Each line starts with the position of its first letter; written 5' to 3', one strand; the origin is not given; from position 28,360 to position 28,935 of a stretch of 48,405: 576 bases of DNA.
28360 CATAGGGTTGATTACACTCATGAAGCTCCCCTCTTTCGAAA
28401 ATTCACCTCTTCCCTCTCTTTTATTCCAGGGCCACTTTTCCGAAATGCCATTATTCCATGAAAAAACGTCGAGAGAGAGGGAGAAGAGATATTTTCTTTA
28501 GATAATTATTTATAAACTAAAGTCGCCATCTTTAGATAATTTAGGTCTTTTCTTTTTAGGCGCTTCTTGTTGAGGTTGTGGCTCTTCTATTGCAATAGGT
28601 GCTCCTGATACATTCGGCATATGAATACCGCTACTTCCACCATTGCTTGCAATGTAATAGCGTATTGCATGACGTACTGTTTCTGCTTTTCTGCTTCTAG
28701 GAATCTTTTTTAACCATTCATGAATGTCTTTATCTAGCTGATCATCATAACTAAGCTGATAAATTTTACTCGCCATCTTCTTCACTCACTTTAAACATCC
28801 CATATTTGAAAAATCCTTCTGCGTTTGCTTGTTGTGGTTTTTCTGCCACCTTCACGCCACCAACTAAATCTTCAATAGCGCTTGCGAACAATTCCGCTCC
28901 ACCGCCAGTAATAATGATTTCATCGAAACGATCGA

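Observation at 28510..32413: No integrase, but a full plasmid maintenance kit: the prophage is probably an extrachromosomal phage-plasmid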

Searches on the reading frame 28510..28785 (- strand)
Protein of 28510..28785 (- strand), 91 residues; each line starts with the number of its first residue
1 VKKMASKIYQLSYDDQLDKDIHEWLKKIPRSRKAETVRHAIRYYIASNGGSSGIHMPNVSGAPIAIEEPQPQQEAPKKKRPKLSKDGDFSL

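Call 8: search_protein_families(library=pfam, proteins=[window:28510-28785:-], max_evalue=0.01)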
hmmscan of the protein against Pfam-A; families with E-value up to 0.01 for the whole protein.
window:28510-28785:- (91 aa): 0 families

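Call 12: search_protein_families(library=phrogs, proteins=[window:28510-28785:-], max_evalue=0.001)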
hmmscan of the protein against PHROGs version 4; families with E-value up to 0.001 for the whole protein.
window:28510-28785:- (91 aa): 1 family
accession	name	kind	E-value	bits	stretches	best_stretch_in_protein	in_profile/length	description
phrog_38823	-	unknown function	2.5e-47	160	1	4-90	1-87/89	-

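Call 13: search_protein_families(library=ncbifam, proteins=[window:28510-28785:-], max_evalue=0.01)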
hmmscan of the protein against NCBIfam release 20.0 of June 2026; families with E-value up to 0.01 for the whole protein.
window:28510-28785:- (91 aa): 1 family
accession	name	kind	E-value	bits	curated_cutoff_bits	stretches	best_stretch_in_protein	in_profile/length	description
NF010497.0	PRK13916.1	equivalog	0.00015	21.8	140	1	18-62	17-60/109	plasmid segregation protein ParR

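Call 31: search_solved_structures(query=window:28510-28785:-, max_evalue=10, show_alignments=2)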
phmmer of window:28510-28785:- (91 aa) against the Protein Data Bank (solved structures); distinct sequences matched with E-value up to 10: 2.
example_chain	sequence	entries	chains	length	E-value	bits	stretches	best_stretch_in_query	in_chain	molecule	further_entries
2q2k_A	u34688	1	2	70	0.64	14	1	19-49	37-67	Hypothetical protein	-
7q21_C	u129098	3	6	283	1.6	12.8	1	26-69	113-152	Cytochrome bc1 complex cytochrome c subunit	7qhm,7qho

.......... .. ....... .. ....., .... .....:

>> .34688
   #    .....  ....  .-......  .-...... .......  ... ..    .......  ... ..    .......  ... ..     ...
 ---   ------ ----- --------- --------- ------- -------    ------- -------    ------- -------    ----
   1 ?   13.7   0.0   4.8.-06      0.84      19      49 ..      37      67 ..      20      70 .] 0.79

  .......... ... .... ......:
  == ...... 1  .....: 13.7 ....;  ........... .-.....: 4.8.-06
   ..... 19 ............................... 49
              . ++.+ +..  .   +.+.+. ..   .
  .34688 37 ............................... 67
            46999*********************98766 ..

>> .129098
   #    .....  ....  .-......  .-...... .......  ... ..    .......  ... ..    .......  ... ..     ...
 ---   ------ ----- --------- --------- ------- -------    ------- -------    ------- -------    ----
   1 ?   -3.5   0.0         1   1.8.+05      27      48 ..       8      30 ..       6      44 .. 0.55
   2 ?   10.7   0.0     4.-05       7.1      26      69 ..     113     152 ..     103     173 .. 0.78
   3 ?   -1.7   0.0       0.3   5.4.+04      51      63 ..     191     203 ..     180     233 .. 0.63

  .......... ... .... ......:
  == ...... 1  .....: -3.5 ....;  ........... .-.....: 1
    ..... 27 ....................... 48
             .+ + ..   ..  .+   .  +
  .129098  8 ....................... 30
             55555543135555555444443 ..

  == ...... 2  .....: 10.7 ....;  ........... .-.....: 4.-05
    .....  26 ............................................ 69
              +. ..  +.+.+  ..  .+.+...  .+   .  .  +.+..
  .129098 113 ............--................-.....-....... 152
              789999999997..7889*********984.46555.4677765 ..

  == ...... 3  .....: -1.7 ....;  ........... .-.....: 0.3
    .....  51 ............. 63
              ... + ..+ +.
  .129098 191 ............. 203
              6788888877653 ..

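Call 58: find_homologous_proteins(query=window:28510-28785:-, max_evalue=0.001)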
Query window:28510-28785:- (91 aa): 23 proteins with E <= 0.001 among 23 candidates.
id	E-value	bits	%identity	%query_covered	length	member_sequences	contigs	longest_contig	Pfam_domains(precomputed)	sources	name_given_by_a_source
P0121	5.5e-48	179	95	96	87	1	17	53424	-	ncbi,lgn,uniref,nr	ncbi:hypothetical protein [Bacillus cereus]|uniref:Uncharacterized protein n=1 Tax=Bacillus cereus T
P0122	1.4e-47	177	93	97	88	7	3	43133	-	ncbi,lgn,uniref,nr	ncbi:hypothetical protein [Bacillus wiedmannii]|uniref:hypothetical protein n=1 Tax=Bacillus wiedman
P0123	3.4e-47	176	91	97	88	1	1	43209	-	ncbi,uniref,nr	ncbi:hypothetical protein [Bacillus paranthracis]|uniref:CopG family transcriptional regulator n=1 T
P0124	1.0e-46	175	93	95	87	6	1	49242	-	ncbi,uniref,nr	ncbi:hypothetical protein [Bacillus paranthracis]|uniref:hypothetical protein n=1 Tax=Bacillus paran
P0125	7.4e-45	169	91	96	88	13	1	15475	-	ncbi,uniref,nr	ncbi:hypothetical protein COM06_29505 [Bacillus toyonensis]|uniref:hypothetical protein n=1 Tax=Baci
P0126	6.8e-41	156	85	96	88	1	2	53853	-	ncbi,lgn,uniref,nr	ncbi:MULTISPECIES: hypothetical protein [Bacillus cereus group]|uniref:hypothetical protein n=1 Tax=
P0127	3.5e-40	154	82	96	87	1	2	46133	-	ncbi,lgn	ncbi:TPA: hypothetical protein ACORDH_004997 [Bacillus cereus]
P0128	7.6e-40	153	84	95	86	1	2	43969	-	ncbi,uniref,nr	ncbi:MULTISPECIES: hypothetical protein [Bacillus cereus group]|uniref:hypothetical protein n=1 Tax=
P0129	3.6e-39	151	83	96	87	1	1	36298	-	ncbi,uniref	ncbi:hypothetical protein [Bacillus mycoides]|uniref:hypothetical protein n=1 Tax=Bacillus mycoides 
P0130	7.2e-39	150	81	95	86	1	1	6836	-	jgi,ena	-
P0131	2.8e-38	148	76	96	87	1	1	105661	-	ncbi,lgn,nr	ncbi:hypothetical protein IIO_06200 [Bacillus cereus VD115]|nr:hypothetical protein IIO_06200 [Bacil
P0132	4.3e-38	147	80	96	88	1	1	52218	-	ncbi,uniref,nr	ncbi:hypothetical protein [Bacillus mycoides]|uniref:hypothetical protein n=1 Tax=Bacillus mycoides 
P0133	5.5e-38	147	78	95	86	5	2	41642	-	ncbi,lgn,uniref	ncbi:hypothetical protein [Bacillus sp. FSL R9-9481]|uniref:hypothetical protein n=1 Tax=Bacillus sp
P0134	2.9e-36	141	76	95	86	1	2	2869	-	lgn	-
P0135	3.3e-35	138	77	95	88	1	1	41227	-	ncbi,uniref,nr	ncbi:hypothetical protein [Bacillus sp. BP-3]|uniref:hypothetical protein n=1 Tax=Bacillus sp. BP-3 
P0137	7.6e-30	121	70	95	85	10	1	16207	-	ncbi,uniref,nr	ncbi:hypothetical protein [Bacillus cereus]|uniref:Uncharacterized protein n=1 Tax=Bacillus cereus T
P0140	1.7e-18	85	57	96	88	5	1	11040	-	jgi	jgi:hypothetical protein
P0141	2.3e-18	84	52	96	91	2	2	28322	-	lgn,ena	-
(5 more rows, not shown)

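Call 66: find_encoding_contigs(protein=P0141, flank=3000, max_places=2)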
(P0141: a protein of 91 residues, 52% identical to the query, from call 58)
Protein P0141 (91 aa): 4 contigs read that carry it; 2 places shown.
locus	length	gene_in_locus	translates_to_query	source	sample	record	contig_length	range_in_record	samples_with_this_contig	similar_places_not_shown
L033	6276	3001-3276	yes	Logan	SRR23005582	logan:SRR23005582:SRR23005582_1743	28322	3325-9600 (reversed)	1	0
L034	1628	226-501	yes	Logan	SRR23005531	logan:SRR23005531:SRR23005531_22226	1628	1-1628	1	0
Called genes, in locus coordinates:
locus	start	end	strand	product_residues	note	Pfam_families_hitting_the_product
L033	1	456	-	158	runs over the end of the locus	-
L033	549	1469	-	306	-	-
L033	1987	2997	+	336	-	PF17989:ALP_N, PF21523:ParM_N (weak), PF21522:MreB-like_C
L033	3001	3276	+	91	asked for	-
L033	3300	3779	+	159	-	-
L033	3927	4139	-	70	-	PF01381:HTH_3 (weak), PF13443:HTH_26 (weak)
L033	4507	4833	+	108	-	-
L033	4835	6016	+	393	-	PF01580:FtsK_SpoIIIE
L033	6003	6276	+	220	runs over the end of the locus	PF13814:Replic_Relax (faint)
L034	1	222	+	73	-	?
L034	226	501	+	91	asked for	-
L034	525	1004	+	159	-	-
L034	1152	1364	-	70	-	PF01381:HTH_3 (weak), PF13443:HTH_26 (weak)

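Call 67: find_encoding_contigs(protein=P0140, flank=3000, max_places=2)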
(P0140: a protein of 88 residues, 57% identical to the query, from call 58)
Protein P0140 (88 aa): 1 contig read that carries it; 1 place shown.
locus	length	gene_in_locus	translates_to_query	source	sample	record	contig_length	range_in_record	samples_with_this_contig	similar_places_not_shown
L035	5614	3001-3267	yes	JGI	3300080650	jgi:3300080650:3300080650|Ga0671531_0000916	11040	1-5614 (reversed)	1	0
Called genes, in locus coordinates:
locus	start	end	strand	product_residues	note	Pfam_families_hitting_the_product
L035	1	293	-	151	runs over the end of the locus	-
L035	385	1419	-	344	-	-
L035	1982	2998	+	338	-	PF17989:ALP_N, PF21523:ParM_N (faint), PF21522:MreB-like_C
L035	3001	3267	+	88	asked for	-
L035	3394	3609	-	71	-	-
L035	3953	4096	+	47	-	-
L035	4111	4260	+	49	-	-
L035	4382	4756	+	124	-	-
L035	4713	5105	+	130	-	-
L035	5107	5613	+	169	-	?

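Call 68: find_encoding_contigs(protein=P0137, flank=3000, max_places=2)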
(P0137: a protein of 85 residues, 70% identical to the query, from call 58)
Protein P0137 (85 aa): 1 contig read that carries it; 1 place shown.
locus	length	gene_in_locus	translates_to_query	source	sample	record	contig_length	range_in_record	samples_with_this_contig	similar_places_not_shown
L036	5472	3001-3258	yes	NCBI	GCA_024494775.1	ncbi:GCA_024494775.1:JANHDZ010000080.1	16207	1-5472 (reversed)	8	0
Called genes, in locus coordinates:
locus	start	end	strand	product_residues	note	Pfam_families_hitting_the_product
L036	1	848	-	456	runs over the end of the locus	-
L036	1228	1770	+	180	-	PF13152:DUF3967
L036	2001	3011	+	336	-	PF17989:ALP_N, PF21523:ParM_N (weak), PF21522:MreB-like_C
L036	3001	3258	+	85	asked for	-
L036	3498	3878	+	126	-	-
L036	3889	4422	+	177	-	-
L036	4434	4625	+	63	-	-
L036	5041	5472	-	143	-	PF08239:SH3_3 (weak)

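Call 70: predict_structure(alignment_id=A5)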
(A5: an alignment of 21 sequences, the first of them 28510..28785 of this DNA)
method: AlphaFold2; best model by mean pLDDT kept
length: 91 residues; sequences in the alignment: 21
mean_pLDDT: 65.6   pTM: 0.40
mean pLDDT of the five models: 65.6, 64.0, 58.6, 56.4, 55.2
residues with pLDDT >= 90: 16; 70-90: 21; 50-70: 27; < 50: 27
segments of 3 or more residues with pLDDT < 50: 1-3, 5-7, 58-74
pLDDT, mean of each block of 10 residues (from residue 1): 49 83 92 90 78 53 43 47 57 44
secondary structure, 60 per line:
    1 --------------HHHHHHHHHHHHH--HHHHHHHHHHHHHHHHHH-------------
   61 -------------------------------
elements in order: H15-27 H30-47

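Call 75: fold_search(model_id=the predicted structure, library=pdb)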
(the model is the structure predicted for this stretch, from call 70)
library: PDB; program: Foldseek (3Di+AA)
matches with E <= 10: 4; with E <= 0.001: 0
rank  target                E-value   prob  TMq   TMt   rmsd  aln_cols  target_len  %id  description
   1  5lnk_2                5.7e+00  0.08  0.27  0.14   6.3        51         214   20  Entire ovine respiratory complex I (released 2016-11-23)
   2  8eui_G                8.1e+00  0.06  0.23  0.10  13.6        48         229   19  Ytm1 associated nascent 60S ribosome (-fkbp39) State 3 (released 2022-11-30)
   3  4lvm_A                8.7e+00  0.06  0.25  0.14   4.5        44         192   20  MobM Relaxase Domain (MOBV; Mob_Pre) bound to plasmid pMV158 oriT DNA (23nt). Mn-bound crystal structure at pH 6.5 (released 2014-09-24)
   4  9chi_D                8.7e+00  0.02  0.22  0.28  11.6        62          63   14  Structure of the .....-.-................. (SonM) and RiPP precursor (SonA-Y62A) heteromeric complex (bound to SAH - s (released 2025-01-29)

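Call 94: search_solved_structures(query=A5, max_evalue=10, show_alignments=1)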
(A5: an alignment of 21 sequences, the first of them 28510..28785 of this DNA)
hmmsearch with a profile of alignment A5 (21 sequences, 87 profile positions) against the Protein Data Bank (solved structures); distinct sequences matched with E-value up to 10: 4.
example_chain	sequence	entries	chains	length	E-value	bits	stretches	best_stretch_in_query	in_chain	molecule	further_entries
2q2k_A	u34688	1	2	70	0.042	17.3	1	17-43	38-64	Hypothetical protein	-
1ign_A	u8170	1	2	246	1.3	12.6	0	9-52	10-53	PROTEIN (RAP1)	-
9uv4_A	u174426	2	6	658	1.4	12.5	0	7-62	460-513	MHV 68 glycoprotein B | Murid herpesvirus 68 glycoprotein B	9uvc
8jg7_A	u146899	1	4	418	1.7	12.2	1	39-67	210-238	Serine decarboxylase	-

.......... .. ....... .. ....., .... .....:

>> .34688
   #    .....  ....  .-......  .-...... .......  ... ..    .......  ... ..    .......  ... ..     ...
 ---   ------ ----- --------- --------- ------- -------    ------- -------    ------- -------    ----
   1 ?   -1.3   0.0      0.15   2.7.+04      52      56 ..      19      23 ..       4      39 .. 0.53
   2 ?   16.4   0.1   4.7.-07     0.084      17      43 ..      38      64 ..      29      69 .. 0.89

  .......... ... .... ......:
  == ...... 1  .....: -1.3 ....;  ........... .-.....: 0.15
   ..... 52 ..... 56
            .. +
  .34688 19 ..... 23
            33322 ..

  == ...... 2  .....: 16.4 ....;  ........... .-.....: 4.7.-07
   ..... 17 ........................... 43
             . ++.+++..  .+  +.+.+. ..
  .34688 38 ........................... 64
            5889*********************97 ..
